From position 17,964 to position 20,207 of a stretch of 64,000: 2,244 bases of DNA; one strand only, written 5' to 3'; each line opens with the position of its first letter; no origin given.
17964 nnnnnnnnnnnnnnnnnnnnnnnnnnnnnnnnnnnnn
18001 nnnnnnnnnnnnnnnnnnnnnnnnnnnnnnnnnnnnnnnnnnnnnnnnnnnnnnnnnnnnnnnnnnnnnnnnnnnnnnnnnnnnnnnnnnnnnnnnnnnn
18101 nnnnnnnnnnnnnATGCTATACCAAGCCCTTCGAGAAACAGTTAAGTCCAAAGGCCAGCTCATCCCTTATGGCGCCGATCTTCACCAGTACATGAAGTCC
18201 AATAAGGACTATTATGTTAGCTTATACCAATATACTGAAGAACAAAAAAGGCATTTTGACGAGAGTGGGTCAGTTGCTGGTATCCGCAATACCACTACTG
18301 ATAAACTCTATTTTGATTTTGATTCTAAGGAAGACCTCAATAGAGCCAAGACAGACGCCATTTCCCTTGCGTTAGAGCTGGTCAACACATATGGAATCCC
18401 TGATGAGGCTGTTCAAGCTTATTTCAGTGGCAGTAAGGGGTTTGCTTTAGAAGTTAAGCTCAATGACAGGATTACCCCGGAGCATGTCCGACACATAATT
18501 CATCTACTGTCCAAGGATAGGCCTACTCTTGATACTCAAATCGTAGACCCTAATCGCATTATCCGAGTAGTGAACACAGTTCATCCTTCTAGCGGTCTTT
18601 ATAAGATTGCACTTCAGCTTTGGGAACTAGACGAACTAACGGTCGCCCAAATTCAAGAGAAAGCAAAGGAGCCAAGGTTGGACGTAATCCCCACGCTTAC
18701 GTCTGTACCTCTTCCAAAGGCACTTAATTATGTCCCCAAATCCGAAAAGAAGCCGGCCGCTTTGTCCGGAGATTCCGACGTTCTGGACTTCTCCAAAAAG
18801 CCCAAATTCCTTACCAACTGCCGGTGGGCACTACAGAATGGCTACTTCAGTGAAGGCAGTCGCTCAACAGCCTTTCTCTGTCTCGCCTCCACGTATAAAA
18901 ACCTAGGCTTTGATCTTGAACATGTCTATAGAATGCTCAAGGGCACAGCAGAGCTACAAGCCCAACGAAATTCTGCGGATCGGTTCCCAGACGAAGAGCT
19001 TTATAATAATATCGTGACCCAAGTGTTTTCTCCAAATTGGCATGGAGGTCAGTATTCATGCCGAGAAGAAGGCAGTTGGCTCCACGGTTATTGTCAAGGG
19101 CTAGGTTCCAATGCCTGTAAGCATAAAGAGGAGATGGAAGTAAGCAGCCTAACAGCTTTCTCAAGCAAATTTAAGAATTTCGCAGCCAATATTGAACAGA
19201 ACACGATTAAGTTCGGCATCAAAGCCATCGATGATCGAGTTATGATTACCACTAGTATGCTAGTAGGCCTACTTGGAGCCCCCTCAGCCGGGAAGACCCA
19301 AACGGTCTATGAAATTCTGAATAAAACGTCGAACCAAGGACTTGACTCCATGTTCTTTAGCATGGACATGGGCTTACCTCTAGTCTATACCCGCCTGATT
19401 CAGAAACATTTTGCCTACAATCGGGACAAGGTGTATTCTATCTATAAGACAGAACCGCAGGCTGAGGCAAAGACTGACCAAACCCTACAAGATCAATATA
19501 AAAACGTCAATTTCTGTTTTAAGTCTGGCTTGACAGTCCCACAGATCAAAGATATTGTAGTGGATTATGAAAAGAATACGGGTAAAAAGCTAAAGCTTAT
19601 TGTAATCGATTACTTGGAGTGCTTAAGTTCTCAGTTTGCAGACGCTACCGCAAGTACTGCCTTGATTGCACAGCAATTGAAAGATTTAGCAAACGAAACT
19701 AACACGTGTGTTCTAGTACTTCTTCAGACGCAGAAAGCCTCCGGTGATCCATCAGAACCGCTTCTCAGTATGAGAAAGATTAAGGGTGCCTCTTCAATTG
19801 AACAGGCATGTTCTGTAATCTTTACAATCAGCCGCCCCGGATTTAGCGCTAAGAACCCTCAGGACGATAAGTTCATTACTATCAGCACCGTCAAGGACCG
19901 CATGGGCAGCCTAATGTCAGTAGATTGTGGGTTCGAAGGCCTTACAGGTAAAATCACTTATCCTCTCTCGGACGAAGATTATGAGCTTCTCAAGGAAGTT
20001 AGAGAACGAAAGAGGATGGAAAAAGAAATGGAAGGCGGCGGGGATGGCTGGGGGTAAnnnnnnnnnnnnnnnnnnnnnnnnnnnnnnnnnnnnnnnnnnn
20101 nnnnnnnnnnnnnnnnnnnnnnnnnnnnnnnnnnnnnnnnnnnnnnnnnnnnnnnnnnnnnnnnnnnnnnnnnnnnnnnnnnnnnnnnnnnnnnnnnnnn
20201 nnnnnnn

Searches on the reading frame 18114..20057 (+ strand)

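Call 8: search_protein_families(library=phrogs, proteins=[window:18114-20057:+])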
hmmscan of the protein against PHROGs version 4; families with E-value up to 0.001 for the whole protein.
window:18114-20057:+ (647 aa): 7 families
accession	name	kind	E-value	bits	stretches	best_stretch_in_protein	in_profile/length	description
phrog_19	-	DNA, RNA and nucleotide metabolism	7e-28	98.8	1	358-629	328-592/621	DnaB-like replicative helicase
phrog_243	-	DNA, RNA and nucleotide metabolism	5.5e-27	95.4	1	378-611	32-262/273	DnaB-like replicative helicase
phrog_18685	-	unknown function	6.1e-15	55.2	1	64-275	70-301/1028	-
phrog_239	-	DNA, RNA and nucleotide metabolism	2.6e-14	54.1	1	362-633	336-613/801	DNA primase/helicase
phrog_16345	-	DNA, RNA and nucleotide metabolism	5.1e-14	52.3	1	61-192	64-200/972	primase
phrog_5482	-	unknown function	1.2e-08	35.1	1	343-588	8-262/341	-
phrog_11530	-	unknown function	5e-08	34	1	471-607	12-148/184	-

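Call 9: search_protein_families(library=pfam, proteins=[window:18114-20057:+])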
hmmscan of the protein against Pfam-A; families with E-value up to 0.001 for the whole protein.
window:18114-20057:+ (647 aa): 1 family
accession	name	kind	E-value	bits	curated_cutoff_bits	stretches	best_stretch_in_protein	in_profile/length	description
PF03796.21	DnaB_C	-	3.6e-23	82.7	27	1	367-609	4-248/255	DnaB-like helicase C terminal domain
